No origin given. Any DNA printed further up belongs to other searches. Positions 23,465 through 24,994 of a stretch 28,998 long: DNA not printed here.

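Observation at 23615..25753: Small secreted Cys-rich acidic peptide gene coupled to a TPR-only protein, divergent from the CI-like tandem-HTH repressor. Possible peptide-based signalling or lysogeny-control pair.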

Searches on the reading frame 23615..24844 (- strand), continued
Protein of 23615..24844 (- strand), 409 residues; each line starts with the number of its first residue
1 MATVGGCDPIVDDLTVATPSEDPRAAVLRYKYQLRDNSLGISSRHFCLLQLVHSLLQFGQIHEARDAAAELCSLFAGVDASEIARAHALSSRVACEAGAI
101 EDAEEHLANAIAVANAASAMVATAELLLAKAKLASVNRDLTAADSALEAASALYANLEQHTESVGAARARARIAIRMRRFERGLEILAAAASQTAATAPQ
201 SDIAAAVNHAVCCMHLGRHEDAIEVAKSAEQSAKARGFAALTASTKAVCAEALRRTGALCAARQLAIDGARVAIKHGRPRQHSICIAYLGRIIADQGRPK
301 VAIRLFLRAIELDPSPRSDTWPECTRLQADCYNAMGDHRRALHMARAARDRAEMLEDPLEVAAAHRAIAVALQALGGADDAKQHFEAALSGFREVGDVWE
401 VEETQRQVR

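Call 33: list_cluster_members(proteins=[P0001, P0002, P0003, P0004, P0006, P0007, P0014, P0025, P0053, P0097])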
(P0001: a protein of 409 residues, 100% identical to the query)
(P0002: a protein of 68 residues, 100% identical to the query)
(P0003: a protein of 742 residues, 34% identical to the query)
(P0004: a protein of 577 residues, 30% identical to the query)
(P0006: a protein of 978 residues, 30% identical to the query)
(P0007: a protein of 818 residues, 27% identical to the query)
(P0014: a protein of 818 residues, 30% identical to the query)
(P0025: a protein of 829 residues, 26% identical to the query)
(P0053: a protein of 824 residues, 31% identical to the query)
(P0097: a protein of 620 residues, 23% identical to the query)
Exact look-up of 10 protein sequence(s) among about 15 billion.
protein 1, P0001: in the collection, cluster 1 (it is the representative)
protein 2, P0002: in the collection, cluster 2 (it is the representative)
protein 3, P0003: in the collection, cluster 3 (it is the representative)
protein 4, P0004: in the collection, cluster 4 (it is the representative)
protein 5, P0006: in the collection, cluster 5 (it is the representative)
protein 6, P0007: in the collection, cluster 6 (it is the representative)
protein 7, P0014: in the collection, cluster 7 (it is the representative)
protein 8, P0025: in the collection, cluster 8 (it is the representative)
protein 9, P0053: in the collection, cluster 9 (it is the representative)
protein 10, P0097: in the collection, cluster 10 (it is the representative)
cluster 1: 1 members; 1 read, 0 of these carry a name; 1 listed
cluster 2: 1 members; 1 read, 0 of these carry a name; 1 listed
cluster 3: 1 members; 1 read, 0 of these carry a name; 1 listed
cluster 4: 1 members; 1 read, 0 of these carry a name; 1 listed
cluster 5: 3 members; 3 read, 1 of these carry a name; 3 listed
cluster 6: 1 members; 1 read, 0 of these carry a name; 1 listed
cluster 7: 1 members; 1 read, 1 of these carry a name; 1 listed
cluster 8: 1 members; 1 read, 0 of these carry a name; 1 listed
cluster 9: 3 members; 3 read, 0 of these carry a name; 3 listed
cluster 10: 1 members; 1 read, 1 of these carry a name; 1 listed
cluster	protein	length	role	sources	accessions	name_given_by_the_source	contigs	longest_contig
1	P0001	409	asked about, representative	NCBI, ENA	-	-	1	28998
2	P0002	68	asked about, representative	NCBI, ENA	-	-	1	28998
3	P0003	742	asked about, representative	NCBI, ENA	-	-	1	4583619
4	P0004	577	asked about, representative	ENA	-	-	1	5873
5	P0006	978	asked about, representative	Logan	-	-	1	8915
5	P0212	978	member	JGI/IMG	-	transcriptional regulator with GAF, ATPase, and Fis domain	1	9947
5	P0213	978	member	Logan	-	-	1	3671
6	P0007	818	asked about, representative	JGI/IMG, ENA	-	-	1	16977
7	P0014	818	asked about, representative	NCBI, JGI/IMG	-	DNA-binding NtrC family response regulator/tetratricopeptide (TPR) repeat protein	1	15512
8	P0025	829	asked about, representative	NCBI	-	-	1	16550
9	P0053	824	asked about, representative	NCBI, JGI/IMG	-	-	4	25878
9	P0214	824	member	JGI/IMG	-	-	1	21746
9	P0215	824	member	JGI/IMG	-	-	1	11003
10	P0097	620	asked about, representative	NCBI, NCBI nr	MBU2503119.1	sigma 54-interacting transcriptional regulator, partial [bacterium] | sigma 54-interacting transcriptional regulator [bacterium]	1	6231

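Call 37: search_solved_structures(query=A1, max_evalue=0.01)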
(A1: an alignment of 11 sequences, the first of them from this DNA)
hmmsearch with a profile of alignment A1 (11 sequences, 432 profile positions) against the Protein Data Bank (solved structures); distinct sequences matched with E-value up to 0.01: 232 (the best 60 are shown).
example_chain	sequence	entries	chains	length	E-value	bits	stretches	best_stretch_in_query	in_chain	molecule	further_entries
9qhb_A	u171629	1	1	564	1.2e-80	275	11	177-253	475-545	Engineered tetratricopeptide repeat protein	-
8bu0_A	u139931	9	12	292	3.7e-42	148.3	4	177-253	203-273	Consensus tetratricopeptide repeat protein | Crystal structure of an 8-repeat consensus TPR superhelix with Zinc. | Monomer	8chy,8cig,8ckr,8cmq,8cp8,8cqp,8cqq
9qhc_A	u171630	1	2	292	2.5e-38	135.7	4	177-253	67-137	Engineered tetratricopeptide repeat protein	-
5a7d_B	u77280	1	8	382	6.8e-31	111.1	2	199-388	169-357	PINS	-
4wng_A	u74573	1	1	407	5.9e-29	104.8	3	151-278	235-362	G-protein-signaling modulator 2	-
3sf4_A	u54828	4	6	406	7.5e-29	104.4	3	151-278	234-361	G-protein-signaling modulator 2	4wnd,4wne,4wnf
6hc2_A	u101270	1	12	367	1.7e-28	103.2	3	154-275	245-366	G-protein-signaling modulator 2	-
4a1s_A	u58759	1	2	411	3.2e-28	102.3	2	199-376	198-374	PARTNER OF INSCUTEABLE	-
5a6c_A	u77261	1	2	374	3.4e-28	102.2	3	151-263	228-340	G-PROTEIN-SIGNALING MODULATOR 2, AFADIN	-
7ai4_A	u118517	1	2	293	7.2e-28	101.2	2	88-254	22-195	Isoform C of Kinesin light chain 1,Isoform C of Kinesin light chain 1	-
4g2v_A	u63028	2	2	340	1.5e-27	100.1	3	159-276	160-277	G-protein-signaling modulator 2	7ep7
3ro2_A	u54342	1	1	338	1.6e-27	100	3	159-276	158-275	G-protein-signaling modulator 2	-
4jhr_A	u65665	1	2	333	2.5e-24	89.5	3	151-259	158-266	G-protein-signaling modulator 2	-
5oj8_A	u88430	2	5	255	1.1e-23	87.4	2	87-254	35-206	Kinesin light chain 1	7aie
7t7t_A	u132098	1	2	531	1.8e-23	86.7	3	181-296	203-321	Protein TONSOKU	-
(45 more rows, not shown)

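Call 40: find_encoding_contigs(protein=P0007, flank=5000, max_places=2)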
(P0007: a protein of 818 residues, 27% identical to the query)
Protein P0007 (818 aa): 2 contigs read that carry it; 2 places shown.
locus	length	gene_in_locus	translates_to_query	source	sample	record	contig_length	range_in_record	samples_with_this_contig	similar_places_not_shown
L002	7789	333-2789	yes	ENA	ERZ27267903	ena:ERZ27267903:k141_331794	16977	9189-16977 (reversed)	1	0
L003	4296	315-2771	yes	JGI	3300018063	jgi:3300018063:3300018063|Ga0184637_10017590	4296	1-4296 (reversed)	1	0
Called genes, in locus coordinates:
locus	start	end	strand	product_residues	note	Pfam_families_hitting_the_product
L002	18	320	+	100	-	-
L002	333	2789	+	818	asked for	PF10602:RPN7 (faint), PF14938:SNAP, PF13424:TPR_12 (weak), PF00158:Sigma54_activat, PF14532:Sigma54_activ_2, PF07728:AAA_5, PF25601:AAA_lid_14, PF02954:HTH_8, +1 more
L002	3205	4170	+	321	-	PF00990:GGDEF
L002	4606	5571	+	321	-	PF02563:Poly_export, PF10531:SLBB (weak), PF22461:SLBB_2 (weak), PF10531:SLBB (weak), PF22461:SLBB_2 (weak)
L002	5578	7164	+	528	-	PF02706:Wzz (weak), PF13807:GNVR (weak)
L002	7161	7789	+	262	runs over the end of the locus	PF10609:ParA, PF13614:AAA_31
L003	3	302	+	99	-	?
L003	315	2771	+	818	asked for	PF10602:RPN7 (faint), PF14938:SNAP, PF13424:TPR_12 (weak), PF00158:Sigma54_activat, PF14532:Sigma54_activ_2, PF07728:AAA_5, PF25601:AAA_lid_14, PF02954:HTH_8, +1 more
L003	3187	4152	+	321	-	PF00990:GGDEF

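Call 46: find_encoding_contigs(protein=P0004, flank=4000, max_places=2)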
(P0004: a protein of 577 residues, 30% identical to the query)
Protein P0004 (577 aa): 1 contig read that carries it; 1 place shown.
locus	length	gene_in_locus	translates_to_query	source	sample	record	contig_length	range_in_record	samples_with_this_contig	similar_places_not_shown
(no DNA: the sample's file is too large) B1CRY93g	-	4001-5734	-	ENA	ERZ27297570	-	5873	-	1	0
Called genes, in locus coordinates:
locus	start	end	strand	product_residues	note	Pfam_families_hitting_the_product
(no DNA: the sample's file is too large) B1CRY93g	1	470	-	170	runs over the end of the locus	?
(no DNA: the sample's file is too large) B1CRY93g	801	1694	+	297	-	PF00535:Glycos_transf_2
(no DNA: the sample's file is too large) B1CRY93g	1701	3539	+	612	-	PF07578:LAB_N, PF02366:PMT, PF13231:PMT_2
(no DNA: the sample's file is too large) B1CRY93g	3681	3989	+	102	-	-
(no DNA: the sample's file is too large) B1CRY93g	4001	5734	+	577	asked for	PF13424:TPR_12 (faint), PF07719:TPR_2 (faint), PF10602:RPN7 (faint), PF00515:TPR_1 (faint), PF00158:Sigma54_activat, PF14532:Sigma54_activ_2 (weak)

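Call 47: find_encoding_contigs(protein=P0014, flank=4000, max_places=2)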
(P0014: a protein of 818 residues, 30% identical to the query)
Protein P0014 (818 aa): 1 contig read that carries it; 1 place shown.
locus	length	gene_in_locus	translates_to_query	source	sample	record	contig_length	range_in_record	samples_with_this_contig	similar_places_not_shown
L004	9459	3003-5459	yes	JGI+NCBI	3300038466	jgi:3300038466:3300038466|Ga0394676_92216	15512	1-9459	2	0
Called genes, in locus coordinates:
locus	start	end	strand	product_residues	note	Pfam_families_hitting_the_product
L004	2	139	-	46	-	?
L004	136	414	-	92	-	PF01479:S4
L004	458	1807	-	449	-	PF13623:SurA_N_2, PF13624:SurA_N_3, PF09312:SurA_N, PF13145:Rotamase_2, PF13616:Rotamase_3, PF00639:Rotamase, PF13145:Rotamase_2 (weak), PF13616:Rotamase_3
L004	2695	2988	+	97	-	-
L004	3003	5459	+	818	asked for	PF13424:TPR_12, PF17874:TPR_MalT, PF13424:TPR_12, PF17874:TPR_MalT, PF00158:Sigma54_activat, PF07728:AAA_5, PF14532:Sigma54_activ_2, PF25601:AAA_lid_14, +4 more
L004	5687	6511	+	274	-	-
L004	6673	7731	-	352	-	-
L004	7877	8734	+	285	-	PF03602:Cons_hypoth95 (faint), PF01555:N6_N4_Mtase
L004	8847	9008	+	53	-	-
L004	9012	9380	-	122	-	PF06262:Zincin_1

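Call 48: find_encoding_contigs(protein=P0053, flank=4000, max_places=3)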
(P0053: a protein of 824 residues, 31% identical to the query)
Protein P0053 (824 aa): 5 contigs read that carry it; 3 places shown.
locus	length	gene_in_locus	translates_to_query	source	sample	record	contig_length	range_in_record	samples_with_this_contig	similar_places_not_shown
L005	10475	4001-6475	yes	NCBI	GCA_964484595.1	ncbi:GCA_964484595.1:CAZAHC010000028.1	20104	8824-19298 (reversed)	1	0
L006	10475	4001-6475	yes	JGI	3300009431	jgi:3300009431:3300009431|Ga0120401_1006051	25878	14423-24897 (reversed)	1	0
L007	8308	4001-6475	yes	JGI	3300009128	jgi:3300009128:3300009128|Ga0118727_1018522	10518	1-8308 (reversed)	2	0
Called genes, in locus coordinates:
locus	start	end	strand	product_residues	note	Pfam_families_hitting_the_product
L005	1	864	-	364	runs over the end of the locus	PF01844:HNH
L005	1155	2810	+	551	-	PF01202:SKI, PF13238:AAA_18 (weak), PF13685:Fe-ADH_2, PF01761:DHQ_synthase, PF24621:DHQS_C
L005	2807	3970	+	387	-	PF00155:Aminotran_1_2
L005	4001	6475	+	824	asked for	PF13424:TPR_12 (weak), PF17874:TPR_MalT (weak), PF00158:Sigma54_activat, PF14532:Sigma54_activ_2, PF25601:AAA_lid_14, PF02954:HTH_8 (weak), PF13384:HTH_23, PF13518:HTH_28 (weak), +6 more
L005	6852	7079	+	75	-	PF28317:Lant_leader_dom (weak)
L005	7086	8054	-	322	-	PF13371:TPR_9 (faint), PF13424:TPR_12, PF13432:TPR_16 (weak), PF00515:TPR_1, PF07719:TPR_2 (weak), PF13181:TPR_8 (weak), PF13424:TPR_12, PF13432:TPR_16, +10 more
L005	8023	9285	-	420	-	PF04892:VanZ-LLP1 (weak), PF04430:DUF498 (weak)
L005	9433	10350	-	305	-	PF04151:PPC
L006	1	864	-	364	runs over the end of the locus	PF01844:HNH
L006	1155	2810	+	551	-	PF01202:SKI, PF13238:AAA_18 (weak), PF13685:Fe-ADH_2, PF01761:DHQ_synthase, PF24621:DHQS_C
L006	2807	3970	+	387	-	PF00155:Aminotran_1_2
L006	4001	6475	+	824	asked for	PF13424:TPR_12 (weak), PF17874:TPR_MalT (weak), PF00158:Sigma54_activat, PF14532:Sigma54_activ_2, PF25601:AAA_lid_14, PF02954:HTH_8 (weak), PF13384:HTH_23, PF13518:HTH_28 (weak), +6 more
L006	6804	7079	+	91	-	PF28317:Lant_leader_dom (weak)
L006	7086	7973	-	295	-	PF13371:TPR_9 (faint), PF13424:TPR_12, PF13432:TPR_16, PF00515:TPR_1, PF07719:TPR_2 (weak), PF13181:TPR_8 (weak), PF13424:TPR_12, PF13432:TPR_16, +10 more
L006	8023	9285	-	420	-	PF04892:VanZ-LLP1 (weak), PF04430:DUF498 (weak)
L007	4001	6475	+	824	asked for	PF13424:TPR_12 (weak), PF17874:TPR_MalT (weak), PF00158:Sigma54_activat, PF14532:Sigma54_activ_2, PF25601:AAA_lid_14, PF02954:HTH_8 (weak), PF13384:HTH_23, PF13518:HTH_28 (weak), +6 more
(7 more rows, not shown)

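Call 51: predict_structure(alignment_id=A1)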
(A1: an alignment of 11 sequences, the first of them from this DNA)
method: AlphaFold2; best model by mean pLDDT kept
length: 409 residues; sequences in the alignment: 11
mean_pLDDT: 89.8   pTM: 0.84
mean pLDDT of the five models: 89.8, 89.2, 88.3, 87.6, 87.5
residues with pLDDT >= 90: 302; 70-90: 80; 50-70: 7; < 50: 20
segments of 3 or more residues with pLDDT < 50: 1-20
pLDDT, mean of each block of 10 residues (from residue 1): 26 30 78 88 89 85 92 84 91 90 94 88 92 92 96 93 93 94 95 77 93 96 97 91 97 97 98 91 97 98 98 89 98 98 98 94 98 98 98 94 94
secondary structure, 60 per line:
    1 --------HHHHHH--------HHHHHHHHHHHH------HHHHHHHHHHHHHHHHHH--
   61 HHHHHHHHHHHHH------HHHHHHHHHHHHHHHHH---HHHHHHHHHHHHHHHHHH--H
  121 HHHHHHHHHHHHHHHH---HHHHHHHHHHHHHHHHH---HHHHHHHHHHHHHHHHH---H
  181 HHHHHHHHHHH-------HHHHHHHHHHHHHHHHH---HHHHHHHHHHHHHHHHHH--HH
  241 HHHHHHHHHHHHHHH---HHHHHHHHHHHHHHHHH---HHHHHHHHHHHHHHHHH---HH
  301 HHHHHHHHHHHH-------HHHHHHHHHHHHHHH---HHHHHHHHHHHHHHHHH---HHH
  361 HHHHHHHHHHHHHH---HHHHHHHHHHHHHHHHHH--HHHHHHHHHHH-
elements in order: H9-14 H23-34 H41-58 H61-73 H80-96 H100-117 H120-136 H140-156 H160-176 H180-191 H199-215 H219-236 H239-255 H259-275 H279-295 H299-312 H320-334 H338-354 H358-374 H378-395 H398-408
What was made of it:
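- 23615..24844 (-): 409-aa cytoplasmic all-TPR protein of about 9-10 repeats, with no signal peptide, HTH or AAA+ domain. It is a homologue of the N-terminal sensor domain of TPR-sigma-54 activators. AlphaFold model with pLDDT 89.8 (call 51).
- On RRNPP(A) peptide quorum-sensing systems: Helices 23-73 precede the repeats in the model (call 51), but a Rap-like bundle could not be verified without coordinates.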

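Call 54: find_encoding_contigs(protein=P0025, flank=4000, max_places=2)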
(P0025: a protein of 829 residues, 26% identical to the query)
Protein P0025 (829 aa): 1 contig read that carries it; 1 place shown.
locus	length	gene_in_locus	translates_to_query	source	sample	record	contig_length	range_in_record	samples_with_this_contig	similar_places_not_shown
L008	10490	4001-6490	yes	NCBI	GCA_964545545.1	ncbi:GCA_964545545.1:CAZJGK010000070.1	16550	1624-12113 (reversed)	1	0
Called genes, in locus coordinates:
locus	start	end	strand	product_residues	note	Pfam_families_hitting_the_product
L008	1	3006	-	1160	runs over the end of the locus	PF05140:ResB, PF01578:Cytochrom_C_asm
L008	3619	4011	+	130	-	-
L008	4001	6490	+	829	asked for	PF07719:TPR_2 (faint), PF13176:TPR_7 (faint), PF13424:TPR_12 (weak), PF13424:TPR_12, PF00158:Sigma54_activat, PF14532:Sigma54_activ_2, PF25601:AAA_lid_14, PF02954:HTH_8 (weak), +6 more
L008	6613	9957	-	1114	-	PF26549:Tricorn_N, PF07676:PD40, PF26550:Tricorn_2nd, PF07676:PD40 (weak), PF26549:Tricorn_N, PF14684:Tricorn_C1, PF14685:PDZ_Tricorn, PF03572:Peptidase_S41, +2 more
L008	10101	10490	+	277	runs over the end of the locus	PF08241:Methyltransf_11, PF13649:Methyltransf_25, PF13847:Methyltransf_31 (weak)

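Call 55: fold_search(model_id=the predicted structure, library=pdb)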
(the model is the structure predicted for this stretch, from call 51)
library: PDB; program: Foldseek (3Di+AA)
matches with E <= 10: 1554; with E <= 0.001: 305
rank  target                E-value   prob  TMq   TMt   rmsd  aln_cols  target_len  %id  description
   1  3sf4_A                1.7e-08  1.00  0.34  0.39  12.0       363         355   13  Crystal structure of the complex between the conserved cell polarity proteins Inscuteable and LGN (released 2011-11-23)
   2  6hc2_S                2.2e-08  1.00  0.38  0.42  10.6       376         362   13  Crystal structure of NuMA/LGN hetero-hexamers (released 2019-05-29)
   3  6hc2_E                3.0e-08  1.00  0.36  0.40  11.6       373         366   13  Crystal structure of NuMA/LGN hetero-hexamers (released 2019-05-29)
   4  5a7d_H                3.2e-08  1.00  0.46  0.52   9.1       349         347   15  Tetrameric assembly of LGN with Inscuteable (released 2016-08-03)
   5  6hc2_C                3.2e-08  1.00  0.37  0.41  12.3       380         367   13  Crystal structure of NuMA/LGN hetero-hexamers (released 2019-05-29)
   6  3sf4_B                3.4e-08  1.00  0.35  0.40  14.1       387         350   14  Crystal structure of the complex between the conserved cell polarity proteins Inscuteable and LGN (released 2011-11-23)
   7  3sf4_C                4.2e-08  1.00  0.32  0.37  14.2       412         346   14  Crystal structure of the complex between the conserved cell polarity proteins Inscuteable and LGN (released 2011-11-23)
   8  4a1s_A                5.9e-08  1.00  0.35  0.40  11.3       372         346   14  Crystallographic structure of the Pins:Insc complex (released 2012-03-28)
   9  6hc2_A                6.1e-08  1.00  0.37  0.40  11.8       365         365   13  Crystal structure of NuMA/LGN hetero-hexamers (released 2019-05-29)
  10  1w3b_A                6.1e-08  1.00  0.45  0.47  10.6       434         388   16  The superhelical TPR domain of O-linked GlcNAc transferase reveals structural similarities to importin alpha. (released 2004-09-09)
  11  4a1s_B                6.1e-08  1.00  0.35  0.40  11.5       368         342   13  Crystallographic structure of the Pins:Insc complex (released 2012-03-28)
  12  5a7d_G                6.9e-08  1.00  0.33  0.36  13.2       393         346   14  Tetrameric assembly of LGN with Inscuteable (released 2016-08-03)
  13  4wnd_A                8.1e-08  1.00  0.40  0.47   9.9       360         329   12  Crystal structure of the TPR domain of LGN in complex with Frmpd4/Preso1 at 1.5 Angstrom resolution (released 2015-09-16)
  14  5a7d_C                8.1e-08  1.00  0.35  0.40  11.2       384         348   14  Tetrameric assembly of LGN with Inscuteable (released 2016-08-03)
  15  5a7d_D                8.5e-08  1.00  0.35  0.40  14.3       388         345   12  Tetrameric assembly of LGN with Inscuteable (released 2016-08-03)
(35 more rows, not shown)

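Call 67: find_encoding_contigs(protein=P0006, flank=2500, max_places=2)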
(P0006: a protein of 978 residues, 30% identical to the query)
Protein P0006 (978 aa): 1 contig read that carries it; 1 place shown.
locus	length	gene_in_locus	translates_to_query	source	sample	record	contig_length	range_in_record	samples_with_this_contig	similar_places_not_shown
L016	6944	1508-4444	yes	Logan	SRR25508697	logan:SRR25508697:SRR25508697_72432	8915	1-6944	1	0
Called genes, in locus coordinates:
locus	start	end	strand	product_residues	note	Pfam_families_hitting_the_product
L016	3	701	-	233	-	?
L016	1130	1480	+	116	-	-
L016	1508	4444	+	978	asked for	PF17874:TPR_MalT, PF13424:TPR_12, PF17874:TPR_MalT, PF00158:Sigma54_activat, PF14532:Sigma54_activ_2, PF07728:AAA_5 (weak), PF25601:AAA_lid_14, PF02954:HTH_8, +2 more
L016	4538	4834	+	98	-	-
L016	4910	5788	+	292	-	PF21948:LplA-B_cat, PF03099:BPL_LplA_LipB (weak)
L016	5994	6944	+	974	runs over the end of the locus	?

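Call 68: find_encoding_contigs(protein=P0020, flank=2500, max_places=2)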
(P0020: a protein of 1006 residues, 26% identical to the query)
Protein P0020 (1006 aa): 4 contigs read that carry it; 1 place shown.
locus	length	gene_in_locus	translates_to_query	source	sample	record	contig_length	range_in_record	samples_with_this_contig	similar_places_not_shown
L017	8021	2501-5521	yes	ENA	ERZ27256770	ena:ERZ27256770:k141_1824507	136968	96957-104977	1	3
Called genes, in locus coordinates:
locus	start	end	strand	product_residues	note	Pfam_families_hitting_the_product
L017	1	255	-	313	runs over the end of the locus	PF00072:Response_reg, PF12844:HTH_19, PF13560:HTH_31, PF01381:HTH_3, PF13443:HTH_26 (weak), PF07883:Cupin_2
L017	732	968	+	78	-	PF12728:HTH_17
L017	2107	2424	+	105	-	-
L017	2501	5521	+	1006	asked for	PF17874:TPR_MalT, PF13424:TPR_12, PF00158:Sigma54_activat, PF07724:AAA_2, PF07728:AAA_5, PF14532:Sigma54_activ_2, PF25601:AAA_lid_14, PF02954:HTH_8, +17 more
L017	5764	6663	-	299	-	PF00165:HTH_AraC, PF12833:HTH_18, PF06445:GyrI-like, PF14526:Cass2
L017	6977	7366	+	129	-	PF04892:VanZ-LLP1 (weak)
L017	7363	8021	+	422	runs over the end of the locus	PF13393:tRNA-synt_His, PF00587:tRNA-synt_2b, PF13393:tRNA-synt_His, PF03129:HGTP_anticodon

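Call 69: find_encoding_contigs(protein=P0122, flank=2500, max_places=2)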
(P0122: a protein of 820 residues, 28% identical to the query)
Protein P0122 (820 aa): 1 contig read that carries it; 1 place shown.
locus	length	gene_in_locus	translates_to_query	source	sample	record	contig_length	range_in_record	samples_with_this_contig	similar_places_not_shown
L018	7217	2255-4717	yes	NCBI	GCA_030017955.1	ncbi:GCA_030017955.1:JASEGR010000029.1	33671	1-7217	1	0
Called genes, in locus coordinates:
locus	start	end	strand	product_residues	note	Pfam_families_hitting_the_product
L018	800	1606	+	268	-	-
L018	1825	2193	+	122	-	-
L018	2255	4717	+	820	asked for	PF13424:TPR_12, PF07719:TPR_2 (weak), PF13424:TPR_12 (weak), PF00158:Sigma54_activat, PF07728:AAA_5 (weak), PF14532:Sigma54_activ_2, PF25601:AAA_lid_14, PF02954:HTH_8 (weak), +5 more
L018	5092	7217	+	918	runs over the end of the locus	PF00005:ABC_tran (faint), PF02463:SMC_N (faint), PF13191:AAA_16 (faint), PF13304:AAA_21 (faint), PF13555:AAA_29 (faint), PF17760:UvrA_inter, PF17755:UvrA_DNA-bind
